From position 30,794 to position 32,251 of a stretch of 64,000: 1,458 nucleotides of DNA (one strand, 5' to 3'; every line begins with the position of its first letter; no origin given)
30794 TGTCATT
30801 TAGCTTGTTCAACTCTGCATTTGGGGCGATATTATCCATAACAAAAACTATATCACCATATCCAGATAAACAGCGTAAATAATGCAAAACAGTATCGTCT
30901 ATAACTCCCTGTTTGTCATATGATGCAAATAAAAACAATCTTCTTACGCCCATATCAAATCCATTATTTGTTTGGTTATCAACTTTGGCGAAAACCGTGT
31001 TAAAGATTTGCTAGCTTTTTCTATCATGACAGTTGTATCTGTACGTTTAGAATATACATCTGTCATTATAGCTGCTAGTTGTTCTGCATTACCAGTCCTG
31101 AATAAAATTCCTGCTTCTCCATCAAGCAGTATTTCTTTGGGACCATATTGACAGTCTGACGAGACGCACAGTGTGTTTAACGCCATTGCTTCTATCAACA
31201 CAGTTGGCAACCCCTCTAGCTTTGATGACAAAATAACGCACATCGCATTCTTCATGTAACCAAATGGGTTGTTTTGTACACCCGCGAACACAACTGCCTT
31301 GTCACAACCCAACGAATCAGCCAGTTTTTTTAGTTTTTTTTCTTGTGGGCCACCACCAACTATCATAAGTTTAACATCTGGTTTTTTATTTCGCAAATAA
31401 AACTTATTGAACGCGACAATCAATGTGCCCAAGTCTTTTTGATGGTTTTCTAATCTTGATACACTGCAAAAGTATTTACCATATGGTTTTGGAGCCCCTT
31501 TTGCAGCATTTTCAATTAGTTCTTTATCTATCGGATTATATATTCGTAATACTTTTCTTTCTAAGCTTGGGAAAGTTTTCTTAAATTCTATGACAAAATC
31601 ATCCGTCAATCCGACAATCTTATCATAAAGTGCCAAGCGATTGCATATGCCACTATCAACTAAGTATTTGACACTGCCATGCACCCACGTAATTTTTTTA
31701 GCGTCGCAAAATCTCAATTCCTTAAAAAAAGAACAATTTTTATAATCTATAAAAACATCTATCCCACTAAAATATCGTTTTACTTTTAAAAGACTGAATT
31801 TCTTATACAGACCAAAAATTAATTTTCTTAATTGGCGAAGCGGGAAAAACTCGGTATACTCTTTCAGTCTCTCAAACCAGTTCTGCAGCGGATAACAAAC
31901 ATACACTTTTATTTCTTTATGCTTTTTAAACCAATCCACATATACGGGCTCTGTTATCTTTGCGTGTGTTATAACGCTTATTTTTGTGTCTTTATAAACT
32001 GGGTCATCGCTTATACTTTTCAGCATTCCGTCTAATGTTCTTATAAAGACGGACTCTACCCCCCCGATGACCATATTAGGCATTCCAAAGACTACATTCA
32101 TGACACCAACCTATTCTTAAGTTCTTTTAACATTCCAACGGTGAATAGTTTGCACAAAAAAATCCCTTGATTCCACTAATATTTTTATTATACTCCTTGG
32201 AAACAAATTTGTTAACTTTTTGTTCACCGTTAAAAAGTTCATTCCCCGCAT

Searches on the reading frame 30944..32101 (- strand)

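Call 87: search_protein_families(library=pfam, proteins=[window:30944-32101:-], max_evalue=0.001)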
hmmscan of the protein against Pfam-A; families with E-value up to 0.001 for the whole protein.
window:30944-32101:- (385 aa): 2 families
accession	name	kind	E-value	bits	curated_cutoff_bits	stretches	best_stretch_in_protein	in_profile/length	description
PF00534.26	Glycos_transf_1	-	1.2e-31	110.1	26.4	1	204-365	11-171/172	Glycosyl transferases group 1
PF13692.12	Glyco_trans_1_4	-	1.1e-26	94.2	27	1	209-350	2-140/142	Glycosyl transferases group 1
